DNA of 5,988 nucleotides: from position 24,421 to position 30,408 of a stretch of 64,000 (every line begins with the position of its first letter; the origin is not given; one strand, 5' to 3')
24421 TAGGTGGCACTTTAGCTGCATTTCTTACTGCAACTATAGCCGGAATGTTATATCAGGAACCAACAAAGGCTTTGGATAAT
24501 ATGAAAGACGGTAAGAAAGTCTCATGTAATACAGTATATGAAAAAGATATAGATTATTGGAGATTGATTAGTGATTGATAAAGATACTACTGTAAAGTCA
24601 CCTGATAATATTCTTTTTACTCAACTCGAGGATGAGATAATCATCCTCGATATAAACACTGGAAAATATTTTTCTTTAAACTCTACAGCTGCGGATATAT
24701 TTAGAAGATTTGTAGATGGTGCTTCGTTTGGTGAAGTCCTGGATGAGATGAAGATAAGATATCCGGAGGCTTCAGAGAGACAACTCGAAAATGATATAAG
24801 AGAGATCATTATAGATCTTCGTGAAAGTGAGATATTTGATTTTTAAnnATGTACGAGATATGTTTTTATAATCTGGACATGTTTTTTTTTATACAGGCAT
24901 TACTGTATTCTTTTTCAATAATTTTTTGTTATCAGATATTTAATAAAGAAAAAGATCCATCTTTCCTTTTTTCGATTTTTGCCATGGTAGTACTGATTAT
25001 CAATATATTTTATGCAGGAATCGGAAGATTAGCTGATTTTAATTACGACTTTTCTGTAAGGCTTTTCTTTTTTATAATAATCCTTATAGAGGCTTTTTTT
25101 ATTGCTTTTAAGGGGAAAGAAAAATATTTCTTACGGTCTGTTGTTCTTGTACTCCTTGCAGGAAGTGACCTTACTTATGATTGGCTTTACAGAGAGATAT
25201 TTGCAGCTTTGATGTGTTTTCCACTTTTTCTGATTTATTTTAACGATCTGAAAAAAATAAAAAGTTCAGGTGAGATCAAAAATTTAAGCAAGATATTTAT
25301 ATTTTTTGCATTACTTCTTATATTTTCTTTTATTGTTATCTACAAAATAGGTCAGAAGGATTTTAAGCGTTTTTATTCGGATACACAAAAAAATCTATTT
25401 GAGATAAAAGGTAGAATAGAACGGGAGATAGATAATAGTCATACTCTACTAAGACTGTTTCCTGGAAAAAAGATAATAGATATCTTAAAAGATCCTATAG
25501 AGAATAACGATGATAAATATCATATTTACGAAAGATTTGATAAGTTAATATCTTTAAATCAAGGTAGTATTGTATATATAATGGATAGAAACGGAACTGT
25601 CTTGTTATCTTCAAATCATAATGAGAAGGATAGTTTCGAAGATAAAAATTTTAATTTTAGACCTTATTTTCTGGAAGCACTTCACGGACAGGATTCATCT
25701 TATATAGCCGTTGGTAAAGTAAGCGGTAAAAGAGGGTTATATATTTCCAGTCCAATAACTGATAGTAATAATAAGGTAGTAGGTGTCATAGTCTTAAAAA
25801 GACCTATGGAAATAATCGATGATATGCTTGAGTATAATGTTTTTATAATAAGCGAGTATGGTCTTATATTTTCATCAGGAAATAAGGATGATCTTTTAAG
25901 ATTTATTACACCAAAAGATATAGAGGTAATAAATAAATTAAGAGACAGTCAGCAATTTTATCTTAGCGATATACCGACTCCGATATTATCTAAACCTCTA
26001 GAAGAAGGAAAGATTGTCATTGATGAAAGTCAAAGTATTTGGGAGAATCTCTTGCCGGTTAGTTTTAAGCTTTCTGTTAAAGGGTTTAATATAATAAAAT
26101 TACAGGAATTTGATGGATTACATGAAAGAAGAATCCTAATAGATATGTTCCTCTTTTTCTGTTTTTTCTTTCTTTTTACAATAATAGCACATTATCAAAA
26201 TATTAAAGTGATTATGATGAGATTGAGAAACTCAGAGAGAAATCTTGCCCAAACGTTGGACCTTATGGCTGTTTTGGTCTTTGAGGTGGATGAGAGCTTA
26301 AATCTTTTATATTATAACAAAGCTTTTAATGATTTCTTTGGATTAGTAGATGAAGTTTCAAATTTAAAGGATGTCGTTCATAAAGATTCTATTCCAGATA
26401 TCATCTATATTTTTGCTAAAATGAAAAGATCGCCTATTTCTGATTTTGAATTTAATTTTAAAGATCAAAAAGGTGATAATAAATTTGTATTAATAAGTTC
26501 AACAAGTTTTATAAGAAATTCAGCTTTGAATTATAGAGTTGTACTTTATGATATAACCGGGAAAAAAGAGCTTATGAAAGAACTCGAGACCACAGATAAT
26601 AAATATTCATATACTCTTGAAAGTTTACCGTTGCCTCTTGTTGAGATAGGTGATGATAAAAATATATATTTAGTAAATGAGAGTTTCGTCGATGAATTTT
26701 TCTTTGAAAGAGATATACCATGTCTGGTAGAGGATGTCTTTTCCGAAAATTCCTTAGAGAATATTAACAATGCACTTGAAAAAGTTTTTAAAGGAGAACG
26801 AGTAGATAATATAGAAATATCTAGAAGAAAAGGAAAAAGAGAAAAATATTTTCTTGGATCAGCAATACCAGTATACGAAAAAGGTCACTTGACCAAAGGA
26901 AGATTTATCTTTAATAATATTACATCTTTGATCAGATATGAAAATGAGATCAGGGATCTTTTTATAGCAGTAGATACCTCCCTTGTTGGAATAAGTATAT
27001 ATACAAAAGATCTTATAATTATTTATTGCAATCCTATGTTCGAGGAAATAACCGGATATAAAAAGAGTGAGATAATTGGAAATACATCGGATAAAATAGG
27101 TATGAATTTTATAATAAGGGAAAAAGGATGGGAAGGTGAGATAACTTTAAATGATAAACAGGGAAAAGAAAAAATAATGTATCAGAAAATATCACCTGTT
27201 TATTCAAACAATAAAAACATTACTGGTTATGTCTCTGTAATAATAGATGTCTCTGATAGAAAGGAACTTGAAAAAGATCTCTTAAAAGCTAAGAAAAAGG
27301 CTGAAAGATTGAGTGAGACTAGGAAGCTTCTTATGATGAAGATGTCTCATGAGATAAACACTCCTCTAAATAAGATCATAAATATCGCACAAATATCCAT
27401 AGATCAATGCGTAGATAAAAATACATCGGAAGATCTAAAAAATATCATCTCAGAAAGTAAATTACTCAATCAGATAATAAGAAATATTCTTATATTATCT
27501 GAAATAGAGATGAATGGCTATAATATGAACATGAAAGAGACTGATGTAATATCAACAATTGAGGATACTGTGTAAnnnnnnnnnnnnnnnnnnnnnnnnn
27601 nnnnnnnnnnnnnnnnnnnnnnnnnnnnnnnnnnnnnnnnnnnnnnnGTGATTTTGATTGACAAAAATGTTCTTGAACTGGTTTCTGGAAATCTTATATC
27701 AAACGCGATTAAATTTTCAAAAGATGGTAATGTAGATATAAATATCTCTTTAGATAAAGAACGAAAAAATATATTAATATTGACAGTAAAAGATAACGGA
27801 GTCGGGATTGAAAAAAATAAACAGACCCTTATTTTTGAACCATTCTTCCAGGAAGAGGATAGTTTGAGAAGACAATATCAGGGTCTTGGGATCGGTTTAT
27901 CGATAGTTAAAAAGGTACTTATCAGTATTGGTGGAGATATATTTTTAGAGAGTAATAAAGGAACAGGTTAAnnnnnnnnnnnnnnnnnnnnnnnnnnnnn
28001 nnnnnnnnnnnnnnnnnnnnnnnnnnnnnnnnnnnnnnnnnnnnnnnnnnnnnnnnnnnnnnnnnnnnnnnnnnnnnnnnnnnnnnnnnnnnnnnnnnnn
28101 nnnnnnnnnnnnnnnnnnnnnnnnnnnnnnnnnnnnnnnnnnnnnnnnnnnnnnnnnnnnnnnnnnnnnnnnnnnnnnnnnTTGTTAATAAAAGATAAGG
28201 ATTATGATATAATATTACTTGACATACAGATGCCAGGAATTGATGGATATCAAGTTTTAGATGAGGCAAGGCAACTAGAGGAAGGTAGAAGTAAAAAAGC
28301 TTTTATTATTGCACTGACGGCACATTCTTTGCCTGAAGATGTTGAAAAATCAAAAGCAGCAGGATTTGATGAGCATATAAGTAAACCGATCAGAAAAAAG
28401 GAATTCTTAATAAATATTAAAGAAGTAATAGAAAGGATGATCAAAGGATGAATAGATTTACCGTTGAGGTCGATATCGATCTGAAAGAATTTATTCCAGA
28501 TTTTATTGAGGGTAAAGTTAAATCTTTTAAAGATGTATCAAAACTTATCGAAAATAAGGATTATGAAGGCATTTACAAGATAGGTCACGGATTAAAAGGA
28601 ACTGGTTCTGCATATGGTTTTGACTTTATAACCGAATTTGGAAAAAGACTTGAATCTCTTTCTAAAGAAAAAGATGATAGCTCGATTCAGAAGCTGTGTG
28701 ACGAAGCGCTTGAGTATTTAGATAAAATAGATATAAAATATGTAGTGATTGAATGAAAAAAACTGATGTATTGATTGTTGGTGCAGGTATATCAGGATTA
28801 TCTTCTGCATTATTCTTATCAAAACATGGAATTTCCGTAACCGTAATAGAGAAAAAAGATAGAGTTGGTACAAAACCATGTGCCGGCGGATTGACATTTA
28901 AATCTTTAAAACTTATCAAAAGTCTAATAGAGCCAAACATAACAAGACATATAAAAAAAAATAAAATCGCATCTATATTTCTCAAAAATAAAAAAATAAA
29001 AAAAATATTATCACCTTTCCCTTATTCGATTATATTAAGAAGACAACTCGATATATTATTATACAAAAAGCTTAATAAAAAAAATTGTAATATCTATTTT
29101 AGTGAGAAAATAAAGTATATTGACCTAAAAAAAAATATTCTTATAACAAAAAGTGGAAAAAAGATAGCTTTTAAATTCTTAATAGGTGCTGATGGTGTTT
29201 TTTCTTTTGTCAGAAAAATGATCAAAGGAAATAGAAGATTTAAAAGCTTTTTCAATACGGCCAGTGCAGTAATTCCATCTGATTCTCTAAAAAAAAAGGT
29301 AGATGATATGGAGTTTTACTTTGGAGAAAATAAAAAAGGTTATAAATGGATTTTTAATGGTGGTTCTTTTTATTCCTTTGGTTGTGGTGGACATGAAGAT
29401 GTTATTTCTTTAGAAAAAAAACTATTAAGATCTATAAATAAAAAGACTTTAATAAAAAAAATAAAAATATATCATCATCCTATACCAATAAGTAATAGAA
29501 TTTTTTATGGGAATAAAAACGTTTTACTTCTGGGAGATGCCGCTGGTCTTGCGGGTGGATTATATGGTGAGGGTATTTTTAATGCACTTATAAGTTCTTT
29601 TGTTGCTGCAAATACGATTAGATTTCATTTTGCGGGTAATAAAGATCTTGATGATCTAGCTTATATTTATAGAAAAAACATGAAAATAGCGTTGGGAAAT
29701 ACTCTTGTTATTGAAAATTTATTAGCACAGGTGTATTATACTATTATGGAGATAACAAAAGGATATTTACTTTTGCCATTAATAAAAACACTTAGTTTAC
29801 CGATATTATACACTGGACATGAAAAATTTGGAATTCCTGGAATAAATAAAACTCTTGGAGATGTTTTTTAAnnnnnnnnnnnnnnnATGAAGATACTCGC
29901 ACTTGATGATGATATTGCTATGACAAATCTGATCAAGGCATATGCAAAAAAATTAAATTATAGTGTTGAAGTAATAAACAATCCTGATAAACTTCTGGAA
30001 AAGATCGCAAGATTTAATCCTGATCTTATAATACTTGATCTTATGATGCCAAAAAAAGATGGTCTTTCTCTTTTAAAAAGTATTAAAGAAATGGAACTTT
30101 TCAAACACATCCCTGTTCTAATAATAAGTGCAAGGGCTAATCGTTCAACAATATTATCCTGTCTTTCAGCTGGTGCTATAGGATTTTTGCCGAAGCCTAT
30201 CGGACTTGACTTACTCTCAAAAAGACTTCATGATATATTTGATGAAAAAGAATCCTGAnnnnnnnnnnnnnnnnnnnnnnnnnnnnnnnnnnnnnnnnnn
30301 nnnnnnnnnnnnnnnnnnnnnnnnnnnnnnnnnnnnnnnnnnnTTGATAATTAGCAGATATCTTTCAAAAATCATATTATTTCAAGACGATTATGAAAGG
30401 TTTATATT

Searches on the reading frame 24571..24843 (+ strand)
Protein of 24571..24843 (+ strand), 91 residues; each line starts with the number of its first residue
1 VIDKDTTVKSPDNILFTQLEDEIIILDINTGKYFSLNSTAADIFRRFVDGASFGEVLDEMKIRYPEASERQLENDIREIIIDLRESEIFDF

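Call 44: search_protein_families(library=pfam, proteins=[window:24571-24843:+], max_evalue=0.1)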
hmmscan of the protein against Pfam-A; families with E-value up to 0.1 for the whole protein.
window:24571-24843:+ (91 aa): 1 family
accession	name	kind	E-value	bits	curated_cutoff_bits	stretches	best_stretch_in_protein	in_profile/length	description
PF05402.18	PqqD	-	7.2e-13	49.1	23.4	1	22-87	1-65/67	Coenzyme PQQ synthesis protein D (PqqD)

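Call 50: search_protein_families(library=ncbifam, proteins=[window:24571-24843:+], max_evalue=1)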
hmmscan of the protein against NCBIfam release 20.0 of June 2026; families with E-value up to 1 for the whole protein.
window:24571-24843:+ (91 aa): 8 families
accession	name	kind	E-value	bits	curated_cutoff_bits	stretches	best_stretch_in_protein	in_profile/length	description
NF033530.1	lasso_PqqD_Strm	exception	1.2e-12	47.9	70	1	13-88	3-77/78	lasso peptide biosynthesis PqqD family chaperone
NF033536.1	lasso_PqqD_Bac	exception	3.8e-06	27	80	1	6-88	4-85/88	lasso peptide biosynthesis PqqD family chaperone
TIGR03859.1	PQQ_PqqD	equivalog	6.8e-05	22.7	46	1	30-87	23-78/81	pyrroloquinoline quinone biosynthesis peptide chaperone PqqD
NF002535.0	PRK02079.1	equivalog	0.0027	17.5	101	1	35-82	37-82/92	pyrroloquinoline quinone biosynthesis peptide chaperone PqqD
TIGR04248.1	SCM_PqqD_rel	equivalog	0.022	14.9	100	1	14-83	7-75/84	SynChlorMet cassette protein ScmD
NF050069.2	PqqD_rel_WgkC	exception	0.033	14.2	110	1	9-87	7-84/103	PqqD family peptide maturation chaperone WgkC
TIGR04353.1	PqqD_rel_X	equivalog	0.064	14.2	35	1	20-88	2-72/74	HPr-rel-A system PqqD family peptide chaperone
TIGR03358.1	VI_chp_5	equivalog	0.11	12.3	97.25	1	48-91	58-101/160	type VI secretion system contractile sheath small subunit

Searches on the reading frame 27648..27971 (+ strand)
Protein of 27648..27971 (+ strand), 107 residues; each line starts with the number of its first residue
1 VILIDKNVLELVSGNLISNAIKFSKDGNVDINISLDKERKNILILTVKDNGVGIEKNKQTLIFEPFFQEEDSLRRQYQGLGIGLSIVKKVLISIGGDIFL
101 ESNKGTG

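Call 19: search_protein_families(library=pfam, proteins=[window:27648-27971:+], max_evalue=0.001)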
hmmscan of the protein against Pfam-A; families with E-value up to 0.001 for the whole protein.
window:27648-27971:+ (107 aa): 2 families
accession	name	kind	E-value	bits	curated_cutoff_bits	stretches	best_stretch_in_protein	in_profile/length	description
PF02518.31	HATPase_c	-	2.1e-22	80.1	26.4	1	5-106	2-99/111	Histidine kinase-, DNA gyrase B-, and HSP90-like ATPase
PF14501.12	HATPase_c_5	-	0.00021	21.6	22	1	11-104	8-92/102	GHKL domain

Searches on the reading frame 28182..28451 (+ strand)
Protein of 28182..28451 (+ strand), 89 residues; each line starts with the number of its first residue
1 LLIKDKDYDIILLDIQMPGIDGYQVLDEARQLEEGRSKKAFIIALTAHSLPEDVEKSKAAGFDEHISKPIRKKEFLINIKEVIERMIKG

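Call 19: search_protein_families(library=pfam, proteins=[window:28182-28451:+], max_evalue=0.001)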
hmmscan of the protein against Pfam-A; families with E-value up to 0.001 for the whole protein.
window:28182-28451:+ (89 aa): 1 family
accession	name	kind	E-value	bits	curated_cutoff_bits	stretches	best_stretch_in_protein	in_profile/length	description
PF00072.30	Response_reg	-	2.7e-15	57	30.2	1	3-77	38-108/111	Response regulator receiver domain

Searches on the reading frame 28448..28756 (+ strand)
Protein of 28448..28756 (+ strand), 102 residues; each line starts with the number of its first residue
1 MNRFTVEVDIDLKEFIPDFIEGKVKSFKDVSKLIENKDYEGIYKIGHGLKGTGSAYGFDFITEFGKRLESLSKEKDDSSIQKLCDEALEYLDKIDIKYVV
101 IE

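Call 19: search_protein_families(library=pfam, proteins=[window:28448-28756:+], max_evalue=0.001)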
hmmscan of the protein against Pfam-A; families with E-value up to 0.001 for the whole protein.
window:28448-28756:+ (102 aa): 1 family
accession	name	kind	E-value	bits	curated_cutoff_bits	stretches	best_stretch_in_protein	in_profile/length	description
PF01627.28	Hpt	-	5.3e-05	23.8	24.6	1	28-92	15-79/84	Hpt domain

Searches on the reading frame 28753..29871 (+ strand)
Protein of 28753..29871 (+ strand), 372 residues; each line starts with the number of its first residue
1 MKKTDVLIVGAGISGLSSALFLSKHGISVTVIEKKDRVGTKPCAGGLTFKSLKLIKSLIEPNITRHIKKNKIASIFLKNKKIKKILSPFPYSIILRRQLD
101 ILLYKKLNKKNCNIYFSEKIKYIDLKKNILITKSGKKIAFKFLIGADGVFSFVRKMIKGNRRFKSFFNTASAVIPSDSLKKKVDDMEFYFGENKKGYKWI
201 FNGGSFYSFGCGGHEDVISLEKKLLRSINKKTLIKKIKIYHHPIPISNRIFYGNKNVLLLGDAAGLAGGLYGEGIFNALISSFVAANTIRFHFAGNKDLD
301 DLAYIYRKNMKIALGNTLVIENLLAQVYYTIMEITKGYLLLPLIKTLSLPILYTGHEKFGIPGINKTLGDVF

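Call 3: search_protein_families(library=pfam, proteins=[window:28753-29871:+], max_evalue=1)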
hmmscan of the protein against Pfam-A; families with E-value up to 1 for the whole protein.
window:28753-29871:+ (372 aa): 21 families
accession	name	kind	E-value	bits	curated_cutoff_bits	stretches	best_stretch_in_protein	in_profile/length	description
PF01494.25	FAD_binding_3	-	5.5e-19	69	22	1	3-194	1-209/349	FAD binding domain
PF01266.30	DAO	-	2e-10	41.2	27.9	1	5-39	1-35/353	FAD dependent oxidoreductase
PF13450.12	NAD_binding_8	-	2.1e-09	38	21.9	1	8-39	1-32/68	NAD(P)-binding Rossmann-like domain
PF00890.30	FAD_binding_2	-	8.6e-08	32.2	20.4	1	5-48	1-45/414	FAD binding domain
PF01946.23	Thi4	-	2.6e-07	30.6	26.2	1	3-52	17-67/235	Thi4 family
PF07992.20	Pyr_redox_2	-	3.8e-07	30.2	26.1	1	5-160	2-119/291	Pyridine nucleotide-disulphide oxidoreductase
PF03486.20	HI0933_like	-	2e-06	27.9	50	1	5-45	2-42/244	HI0933-like protein Rossmann domain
PF00070.33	Pyr_redox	-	2.4e-06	28.4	22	1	6-39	2-35/82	Pyridine nucleotide-disulphide oxidoreductase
PF05834.18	Lycopene_cycl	-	1.4e-05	24.8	23.4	1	5-154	1-146/380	Lycopene cyclase protein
PF13738.12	Pyr_redox_3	-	6.4e-05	22.8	30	1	7-161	1-147/305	Pyridine nucleotide-disulphide oxidoreductase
PF01134.28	GIDA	-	0.00011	21.9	22.1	1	5-48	1-45/391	Glucose inhibited division protein A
PF12831.13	FAD_oxidored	-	0.0002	21.2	27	1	5-39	1-35/416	FAD dependent oxidoreductase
PF21799.2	MurD-like_N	-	0.00052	20.7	27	1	5-36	2-33/88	Mur ligase MurD-like, N-terminal domain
PF01593.30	Amino_oxidase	-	0.0012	18.6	19.8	1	13-39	1-27/443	Flavin containing amine oxidoreductase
PF04820.20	Trp_halogenase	-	0.0091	15.3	21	1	5-36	1-36/458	Tryptophan halogenase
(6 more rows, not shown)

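Call 4: search_protein_families(library=ncbifam, proteins=[window:28753-29871:+], max_evalue=1)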
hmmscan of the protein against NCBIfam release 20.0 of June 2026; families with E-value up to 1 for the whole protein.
window:28753-29871:+ (372 aa): 197 families (the best 25 are shown)
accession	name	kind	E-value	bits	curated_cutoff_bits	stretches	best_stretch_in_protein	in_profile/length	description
TIGR02032.1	GG-red-SF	subfamily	2.2e-40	139.2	158.8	1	5-289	2-297/297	geranylgeranyl reductase family protein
TIGR02023.1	BchP-ChlP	subfamily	4.5e-28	98.3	343.3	1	5-330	2-337/388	geranylgeranyl diphosphate reductase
TIGR02028.1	ChlP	equivalog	4e-17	62.1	505.3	1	6-330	3-347/398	geranylgeranyl reductase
NF005313.0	PRK06847.1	subfamily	6e-16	58.4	372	1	3-170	4-182/375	hypothetical protein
NF005243.0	PRK06753.1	equivalog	1.3e-14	53.8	365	1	6-189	3-191/374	hypothetical protein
NF006021.0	PRK08163.1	equivalog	5.1e-14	52.1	459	1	2-194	4-212/398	3-hydroxybenzoate 6-monooxygenase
NF053548.1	violacein_VioC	equivalog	3.3e-13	49.5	760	2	88-196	103-220/429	NADP-dependent violacein biosynthesis oxygenase VioC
NF033623.1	urate_HpxO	equivalog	1.8e-12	46.9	500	1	5-209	1-216/381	FAD-dependent urate hydroxylase HpxO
NF046068.1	AkvoneHdxseDnrF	equivalog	2.5e-12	46.5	650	1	6-157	1-176/439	aklavinone 12-hydroxylase DnrF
NF005761.0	PRK07588.1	equivalog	3e-12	46.2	454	3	93-166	99-174/392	FAD-binding domain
NF045577.1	FAD_mono_MbnF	equivalog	4.7e-12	45.3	800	1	2-58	3-59/531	methanobactin biosynthesis FAD monooxygenase MbnF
NF046069.1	AkvoneHdxseRdmE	equivalog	9.3e-12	44.5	700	1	6-158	1-178/521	aklavinone 12-hydroxylase RdmE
NF004832.0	PRK06184.1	subfamily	2.6e-11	43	476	1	2-157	5-177/506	hypothetical protein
NF004780.0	PRK06126.1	subfamily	5.7e-11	41.4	445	2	2-51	7-56/552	hypothetical protein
NF005452.0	PRK07045.1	equivalog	1.6e-10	40.4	397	1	3-157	5-171/388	putative monooxygenase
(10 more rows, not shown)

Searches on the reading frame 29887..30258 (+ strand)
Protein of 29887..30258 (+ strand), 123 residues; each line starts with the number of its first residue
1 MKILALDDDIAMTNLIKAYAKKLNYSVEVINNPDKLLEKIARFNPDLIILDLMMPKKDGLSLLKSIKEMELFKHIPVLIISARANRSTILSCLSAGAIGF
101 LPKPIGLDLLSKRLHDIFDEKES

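Call 3: search_protein_families(library=pfam, proteins=[window:29887-30258:+], max_evalue=1)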
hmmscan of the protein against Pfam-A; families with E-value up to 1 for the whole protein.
window:29887-30258:+ (123 aa): 6 families
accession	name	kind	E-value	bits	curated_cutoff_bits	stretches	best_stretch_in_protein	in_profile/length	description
PF00072.30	Response_reg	-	6.1e-25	88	30.2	1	3-114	1-110/111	Response regulator receiver domain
PF23198.2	PDE8A_N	-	5.2e-05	23.6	29.6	1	12-96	23-110/147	PDE8A-like, N-terminal domain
PF01497.23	Peripla_BP_2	-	0.014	15.2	27.5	1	25-82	39-88/235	Periplasmic binding protein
PF04445.19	SAM_MT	-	0.018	14.9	26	1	31-75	135-176/230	Putative SAM-dependent methyltransferase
PF02310.24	B12-binding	-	0.044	14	32.1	1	14-55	18-62/121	B12 binding domain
PF00117.34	GATase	-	0.094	12.8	22.8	1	6-50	3-48/190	Glutamine amidotransferase class-I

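Call 4: search_protein_families(library=ncbifam, proteins=[window:29887-30258:+], max_evalue=1)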
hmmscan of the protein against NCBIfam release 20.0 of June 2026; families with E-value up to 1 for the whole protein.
window:29887-30258:+ (123 aa): 101 families (the best 25 are shown)
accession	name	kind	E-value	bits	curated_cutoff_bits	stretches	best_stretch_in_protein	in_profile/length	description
NF038297.2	hybrid_HK_HrmK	equivalog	6.7e-21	74.6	725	1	2-112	492-602/607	hybrid histidine kinase/response regulator HrmK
TIGR02154.1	PhoB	equivalog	5.8e-20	71.6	296.2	1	2-116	4-118/226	phosphate regulon transcriptional regulator PhoB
NF051850.1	RespRegRprY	equivalog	4.3e-19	68.8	370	1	1-118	5-120/234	response regulator transcription factor RprY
NF007005.1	PRK09468.1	equivalog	1.7e-18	66.9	331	1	2-118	5-119/237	osmolarity response regulator transcription factor OmpR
TIGR01818.1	ntrC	equivalog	1.3e-17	63.7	558.6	1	3-108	1-104/463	nitrogen regulation protein NR(I)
NF040689.1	MtrAB_MtrA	equivalog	2.6e-17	62.9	300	1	3-114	1-109/219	MtrAB system response regulator MtrA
NF041733.1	resp_reg_CseB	equivalog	1.4e-16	60.6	350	1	2-116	2-113/228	two-component system response regulator CseB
NF007135.0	PRK09581.1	equivalog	1.4e-16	60.3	474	1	2-115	4-117/457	PleD family two-component system response regulator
NF007901.0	PRK10610.1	equivalog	3.7e-16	59.4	189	1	1-120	6-126/129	chemotaxis response regulator CheY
NF001965.0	PRK00742.1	subfamily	9.2e-16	58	293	1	1-105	4-109/357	chemotaxis-specific protein-glutamate methyltransferase CheB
NF007969.0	PRK10693.1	equivalog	1e-15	57.6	329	1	2-105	9-110/337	two-component system response regulator RssB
NF045944.1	ResRegRpaBCyano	equivalog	1.8e-15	57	330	1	5-118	2-112/229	response regulator transcription factor RpaB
NF008318.0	PRK11107.1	equivalog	5.4e-15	54.5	890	1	1-117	668-784/920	two-component sensor histidine kinase BarA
NF007689.0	PRK10365.1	equivalog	5.6e-15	55.1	760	1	2-116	7-119/441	sigma-54-dependent response regulator transcription factor ZraR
NF007982.1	PRK10710.1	equivalog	1.4e-14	54.3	380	1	2-106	9-110/235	envelope stress response regulator BaeR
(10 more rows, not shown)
